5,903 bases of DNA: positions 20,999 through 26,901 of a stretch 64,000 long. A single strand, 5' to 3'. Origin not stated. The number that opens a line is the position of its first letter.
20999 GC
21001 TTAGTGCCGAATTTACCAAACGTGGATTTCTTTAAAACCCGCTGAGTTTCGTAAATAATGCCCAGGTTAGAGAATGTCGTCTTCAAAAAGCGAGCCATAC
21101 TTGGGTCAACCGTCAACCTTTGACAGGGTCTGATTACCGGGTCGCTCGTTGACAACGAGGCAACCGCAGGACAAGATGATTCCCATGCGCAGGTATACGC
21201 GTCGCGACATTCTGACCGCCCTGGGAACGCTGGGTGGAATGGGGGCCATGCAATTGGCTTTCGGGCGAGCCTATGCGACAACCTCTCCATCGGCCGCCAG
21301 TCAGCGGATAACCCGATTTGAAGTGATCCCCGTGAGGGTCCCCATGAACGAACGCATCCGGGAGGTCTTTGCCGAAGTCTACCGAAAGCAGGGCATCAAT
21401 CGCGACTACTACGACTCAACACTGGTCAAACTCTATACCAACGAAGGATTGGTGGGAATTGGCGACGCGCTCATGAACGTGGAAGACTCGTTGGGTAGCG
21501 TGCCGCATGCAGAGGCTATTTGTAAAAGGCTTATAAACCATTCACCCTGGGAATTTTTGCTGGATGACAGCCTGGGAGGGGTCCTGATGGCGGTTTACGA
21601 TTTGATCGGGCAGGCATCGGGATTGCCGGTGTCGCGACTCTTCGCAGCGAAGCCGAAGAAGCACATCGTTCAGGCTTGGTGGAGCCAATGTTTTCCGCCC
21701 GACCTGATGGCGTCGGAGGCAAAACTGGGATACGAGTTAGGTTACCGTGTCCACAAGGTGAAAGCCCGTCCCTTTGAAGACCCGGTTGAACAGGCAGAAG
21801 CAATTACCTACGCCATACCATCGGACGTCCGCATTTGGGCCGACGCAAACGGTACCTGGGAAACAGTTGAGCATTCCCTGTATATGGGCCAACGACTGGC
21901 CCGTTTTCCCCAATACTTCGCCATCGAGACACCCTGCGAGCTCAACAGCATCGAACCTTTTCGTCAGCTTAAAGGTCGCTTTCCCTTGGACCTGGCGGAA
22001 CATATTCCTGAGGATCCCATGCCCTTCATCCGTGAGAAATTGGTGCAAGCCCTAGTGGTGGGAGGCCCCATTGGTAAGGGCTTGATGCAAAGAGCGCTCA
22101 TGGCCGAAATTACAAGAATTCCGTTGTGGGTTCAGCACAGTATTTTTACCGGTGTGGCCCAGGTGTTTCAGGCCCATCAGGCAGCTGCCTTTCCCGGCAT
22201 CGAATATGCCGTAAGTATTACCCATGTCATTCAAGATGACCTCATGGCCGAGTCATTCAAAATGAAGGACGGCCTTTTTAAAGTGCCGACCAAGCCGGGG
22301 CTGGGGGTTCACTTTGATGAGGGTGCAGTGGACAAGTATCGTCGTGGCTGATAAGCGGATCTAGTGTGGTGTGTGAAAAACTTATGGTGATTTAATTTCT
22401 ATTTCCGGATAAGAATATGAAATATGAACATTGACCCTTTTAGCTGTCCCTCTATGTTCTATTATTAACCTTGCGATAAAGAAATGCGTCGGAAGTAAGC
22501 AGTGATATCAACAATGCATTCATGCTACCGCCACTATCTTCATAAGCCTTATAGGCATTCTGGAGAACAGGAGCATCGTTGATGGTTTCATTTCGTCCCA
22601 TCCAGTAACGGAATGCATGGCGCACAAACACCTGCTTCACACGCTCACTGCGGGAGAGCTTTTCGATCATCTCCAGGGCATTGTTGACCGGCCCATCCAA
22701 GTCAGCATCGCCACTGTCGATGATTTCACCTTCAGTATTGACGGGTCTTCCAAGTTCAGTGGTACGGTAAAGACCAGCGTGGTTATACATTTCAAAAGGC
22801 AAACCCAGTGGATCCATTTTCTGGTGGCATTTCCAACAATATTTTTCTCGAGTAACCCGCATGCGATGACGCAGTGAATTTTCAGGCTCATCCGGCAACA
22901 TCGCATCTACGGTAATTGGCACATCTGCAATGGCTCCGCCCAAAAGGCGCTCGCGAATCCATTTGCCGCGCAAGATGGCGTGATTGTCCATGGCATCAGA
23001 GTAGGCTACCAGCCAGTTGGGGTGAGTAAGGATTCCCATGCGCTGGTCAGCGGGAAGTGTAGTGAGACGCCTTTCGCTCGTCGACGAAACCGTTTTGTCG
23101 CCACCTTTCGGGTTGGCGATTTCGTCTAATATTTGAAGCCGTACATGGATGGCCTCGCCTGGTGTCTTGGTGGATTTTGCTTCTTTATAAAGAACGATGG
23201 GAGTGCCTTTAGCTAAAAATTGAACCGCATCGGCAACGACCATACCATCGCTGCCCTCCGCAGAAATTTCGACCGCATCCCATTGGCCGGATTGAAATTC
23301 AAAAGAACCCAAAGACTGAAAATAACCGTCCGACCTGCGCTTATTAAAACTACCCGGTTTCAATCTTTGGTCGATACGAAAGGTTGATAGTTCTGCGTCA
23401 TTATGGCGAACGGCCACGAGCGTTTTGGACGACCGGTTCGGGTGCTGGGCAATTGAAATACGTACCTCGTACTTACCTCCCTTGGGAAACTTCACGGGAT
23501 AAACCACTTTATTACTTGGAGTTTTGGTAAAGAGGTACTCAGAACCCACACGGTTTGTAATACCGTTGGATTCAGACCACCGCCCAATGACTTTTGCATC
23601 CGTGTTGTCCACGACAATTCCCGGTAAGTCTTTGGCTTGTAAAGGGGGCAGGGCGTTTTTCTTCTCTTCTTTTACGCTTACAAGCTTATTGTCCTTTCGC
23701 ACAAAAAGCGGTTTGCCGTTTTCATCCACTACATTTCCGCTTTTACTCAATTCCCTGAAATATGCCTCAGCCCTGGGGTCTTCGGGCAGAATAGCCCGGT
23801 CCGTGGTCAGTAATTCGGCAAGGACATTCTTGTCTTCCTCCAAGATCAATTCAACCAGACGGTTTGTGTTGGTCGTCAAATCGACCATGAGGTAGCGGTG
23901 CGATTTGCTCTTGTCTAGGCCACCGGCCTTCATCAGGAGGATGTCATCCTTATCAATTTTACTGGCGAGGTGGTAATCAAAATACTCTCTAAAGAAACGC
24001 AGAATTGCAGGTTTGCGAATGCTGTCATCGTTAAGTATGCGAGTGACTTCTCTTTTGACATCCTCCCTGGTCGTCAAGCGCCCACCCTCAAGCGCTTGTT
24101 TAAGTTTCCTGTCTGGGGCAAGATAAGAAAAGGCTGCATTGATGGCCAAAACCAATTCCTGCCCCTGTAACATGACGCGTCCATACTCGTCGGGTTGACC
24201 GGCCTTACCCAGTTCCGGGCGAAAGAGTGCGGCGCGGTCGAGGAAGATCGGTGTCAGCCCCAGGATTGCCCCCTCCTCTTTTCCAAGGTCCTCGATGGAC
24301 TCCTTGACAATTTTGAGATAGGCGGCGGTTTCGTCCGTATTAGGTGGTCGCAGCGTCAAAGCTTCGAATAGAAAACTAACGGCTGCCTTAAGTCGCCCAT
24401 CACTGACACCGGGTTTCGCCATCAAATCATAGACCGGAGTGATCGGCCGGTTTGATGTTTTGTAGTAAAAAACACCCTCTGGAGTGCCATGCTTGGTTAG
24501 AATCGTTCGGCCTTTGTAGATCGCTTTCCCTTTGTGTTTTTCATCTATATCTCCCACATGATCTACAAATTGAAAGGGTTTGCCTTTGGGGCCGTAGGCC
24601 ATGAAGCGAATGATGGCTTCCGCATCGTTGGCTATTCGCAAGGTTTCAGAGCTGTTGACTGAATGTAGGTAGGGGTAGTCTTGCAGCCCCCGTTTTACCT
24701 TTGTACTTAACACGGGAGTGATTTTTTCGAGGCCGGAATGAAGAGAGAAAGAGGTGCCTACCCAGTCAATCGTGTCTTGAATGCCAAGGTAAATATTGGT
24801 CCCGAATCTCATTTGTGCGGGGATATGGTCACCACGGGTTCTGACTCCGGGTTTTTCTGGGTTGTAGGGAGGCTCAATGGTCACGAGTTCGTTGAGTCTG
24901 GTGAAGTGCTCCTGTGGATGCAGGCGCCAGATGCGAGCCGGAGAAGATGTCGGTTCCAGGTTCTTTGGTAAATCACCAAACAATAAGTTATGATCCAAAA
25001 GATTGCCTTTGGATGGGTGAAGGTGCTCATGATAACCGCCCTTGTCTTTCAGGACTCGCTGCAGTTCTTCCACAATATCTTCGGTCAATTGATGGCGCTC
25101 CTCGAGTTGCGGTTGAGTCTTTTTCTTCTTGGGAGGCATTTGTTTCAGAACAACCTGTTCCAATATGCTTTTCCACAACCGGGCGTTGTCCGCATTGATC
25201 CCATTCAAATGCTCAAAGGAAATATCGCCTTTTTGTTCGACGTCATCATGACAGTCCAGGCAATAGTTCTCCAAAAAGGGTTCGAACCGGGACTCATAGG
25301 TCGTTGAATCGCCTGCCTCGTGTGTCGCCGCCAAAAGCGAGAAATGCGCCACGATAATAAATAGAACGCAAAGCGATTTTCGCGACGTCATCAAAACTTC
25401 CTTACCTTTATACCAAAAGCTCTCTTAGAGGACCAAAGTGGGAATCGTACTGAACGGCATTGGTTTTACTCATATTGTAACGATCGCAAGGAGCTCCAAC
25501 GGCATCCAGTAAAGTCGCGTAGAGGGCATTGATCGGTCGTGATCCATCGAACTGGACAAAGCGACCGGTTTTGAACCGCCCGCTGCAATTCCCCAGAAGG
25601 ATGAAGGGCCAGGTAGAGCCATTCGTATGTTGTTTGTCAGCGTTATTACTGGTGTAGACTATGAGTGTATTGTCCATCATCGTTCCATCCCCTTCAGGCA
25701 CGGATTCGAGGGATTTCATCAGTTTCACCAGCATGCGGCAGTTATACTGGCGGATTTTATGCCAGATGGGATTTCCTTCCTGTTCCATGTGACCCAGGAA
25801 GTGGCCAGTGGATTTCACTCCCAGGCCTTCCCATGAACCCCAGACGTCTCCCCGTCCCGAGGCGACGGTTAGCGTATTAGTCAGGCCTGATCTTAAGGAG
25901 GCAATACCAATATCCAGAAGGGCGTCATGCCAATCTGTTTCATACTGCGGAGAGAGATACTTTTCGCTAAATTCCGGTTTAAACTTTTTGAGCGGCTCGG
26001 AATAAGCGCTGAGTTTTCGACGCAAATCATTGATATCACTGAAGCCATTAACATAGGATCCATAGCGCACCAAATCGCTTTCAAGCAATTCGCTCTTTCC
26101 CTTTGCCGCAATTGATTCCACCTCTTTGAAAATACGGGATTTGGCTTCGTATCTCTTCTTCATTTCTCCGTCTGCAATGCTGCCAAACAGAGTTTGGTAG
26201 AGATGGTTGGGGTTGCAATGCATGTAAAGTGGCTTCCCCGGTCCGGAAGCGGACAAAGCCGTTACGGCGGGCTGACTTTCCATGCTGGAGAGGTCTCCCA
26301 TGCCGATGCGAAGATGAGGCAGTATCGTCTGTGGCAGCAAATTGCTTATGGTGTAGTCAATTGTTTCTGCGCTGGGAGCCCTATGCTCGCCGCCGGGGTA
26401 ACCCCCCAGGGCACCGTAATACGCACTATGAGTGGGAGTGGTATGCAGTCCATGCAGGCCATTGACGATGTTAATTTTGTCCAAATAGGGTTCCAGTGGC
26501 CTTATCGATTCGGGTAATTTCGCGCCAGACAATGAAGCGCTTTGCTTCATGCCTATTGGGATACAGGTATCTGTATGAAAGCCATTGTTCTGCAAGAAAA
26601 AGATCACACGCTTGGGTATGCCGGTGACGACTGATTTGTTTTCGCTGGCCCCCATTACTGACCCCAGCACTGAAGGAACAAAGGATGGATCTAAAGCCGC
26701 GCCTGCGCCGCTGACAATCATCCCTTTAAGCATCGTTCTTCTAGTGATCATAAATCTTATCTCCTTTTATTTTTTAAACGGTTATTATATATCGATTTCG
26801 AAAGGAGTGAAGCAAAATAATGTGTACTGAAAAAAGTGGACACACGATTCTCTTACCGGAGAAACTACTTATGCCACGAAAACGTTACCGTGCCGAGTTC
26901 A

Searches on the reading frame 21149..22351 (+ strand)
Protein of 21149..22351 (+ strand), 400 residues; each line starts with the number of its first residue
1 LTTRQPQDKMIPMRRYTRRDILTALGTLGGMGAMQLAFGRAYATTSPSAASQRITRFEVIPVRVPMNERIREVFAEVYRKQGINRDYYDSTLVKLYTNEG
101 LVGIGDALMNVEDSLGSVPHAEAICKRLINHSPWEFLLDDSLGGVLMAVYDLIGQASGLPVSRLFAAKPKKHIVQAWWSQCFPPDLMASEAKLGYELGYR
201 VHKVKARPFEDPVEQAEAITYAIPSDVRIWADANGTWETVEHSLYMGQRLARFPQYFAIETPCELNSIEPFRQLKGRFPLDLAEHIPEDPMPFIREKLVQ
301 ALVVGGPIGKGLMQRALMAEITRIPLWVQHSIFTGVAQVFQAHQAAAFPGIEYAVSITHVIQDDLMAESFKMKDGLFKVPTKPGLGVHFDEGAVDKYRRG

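Call 17: search_protein_families(library=pfam, proteins=[window:21149-22351:+])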
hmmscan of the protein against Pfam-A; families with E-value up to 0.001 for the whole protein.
window:21149-22351:+ (400 aa): 1 family
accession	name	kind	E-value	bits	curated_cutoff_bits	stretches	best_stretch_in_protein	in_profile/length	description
PF13378.12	MR_MLE_C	-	2.6e-20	73.5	29.4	1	187-392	2-218/219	Enolase C-terminal domain-like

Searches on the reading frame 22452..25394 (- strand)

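Call 17: search_protein_families(library=pfam, proteins=[window:22452-25394:-])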
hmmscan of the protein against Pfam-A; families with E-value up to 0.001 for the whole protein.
window:22452-25394:- (980 aa): 5 families
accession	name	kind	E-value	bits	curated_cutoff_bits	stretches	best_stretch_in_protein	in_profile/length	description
PF07627.16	PSCyt3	-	3.6e-26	91.8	27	1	785-880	1-98/98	Protein of unknown function (DUF1588)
PF25275.1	Golvesin_C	-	2.7e-18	66.7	31.6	1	593-726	1-130/132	Golvesin C-terminal domain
PF07624.16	PSD2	-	1.1e-10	41.5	25.8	1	903-971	5-74/74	Protein of unknown function (DUF1585)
PF07631.16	PSD4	-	4.7e-10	40.5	23.3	1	422-536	14-118/128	Protein of unknown function (DUF1592)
PF07635.16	PSCyt1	-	6.7e-08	33.5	22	1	45-89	1-58/59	Planctomycete cytochrome C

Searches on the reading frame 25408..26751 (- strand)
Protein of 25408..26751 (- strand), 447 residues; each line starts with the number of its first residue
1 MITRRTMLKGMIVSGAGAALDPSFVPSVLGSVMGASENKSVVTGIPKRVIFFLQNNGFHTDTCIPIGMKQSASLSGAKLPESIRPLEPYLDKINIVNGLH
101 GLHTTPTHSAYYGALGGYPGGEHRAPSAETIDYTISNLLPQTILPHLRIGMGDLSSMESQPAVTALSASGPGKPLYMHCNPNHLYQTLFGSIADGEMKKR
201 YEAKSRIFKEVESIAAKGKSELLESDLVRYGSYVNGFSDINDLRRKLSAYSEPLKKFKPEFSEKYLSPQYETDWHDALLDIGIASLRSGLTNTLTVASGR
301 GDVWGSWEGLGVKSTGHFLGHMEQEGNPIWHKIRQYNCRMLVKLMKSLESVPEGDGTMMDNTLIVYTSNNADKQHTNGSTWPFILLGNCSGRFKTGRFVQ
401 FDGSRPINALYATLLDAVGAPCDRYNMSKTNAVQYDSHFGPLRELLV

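Call 17: search_protein_families(library=pfam, proteins=[window:25408-26751:-])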
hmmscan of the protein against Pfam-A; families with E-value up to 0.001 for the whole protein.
window:25408-26751:- (447 aa): 1 family
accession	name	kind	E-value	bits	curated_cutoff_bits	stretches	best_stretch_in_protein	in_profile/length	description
PF07586.16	HXXSHH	-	1.7e-30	107.1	30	1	48-341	1-306/307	Protein of unknown function (DUF1552)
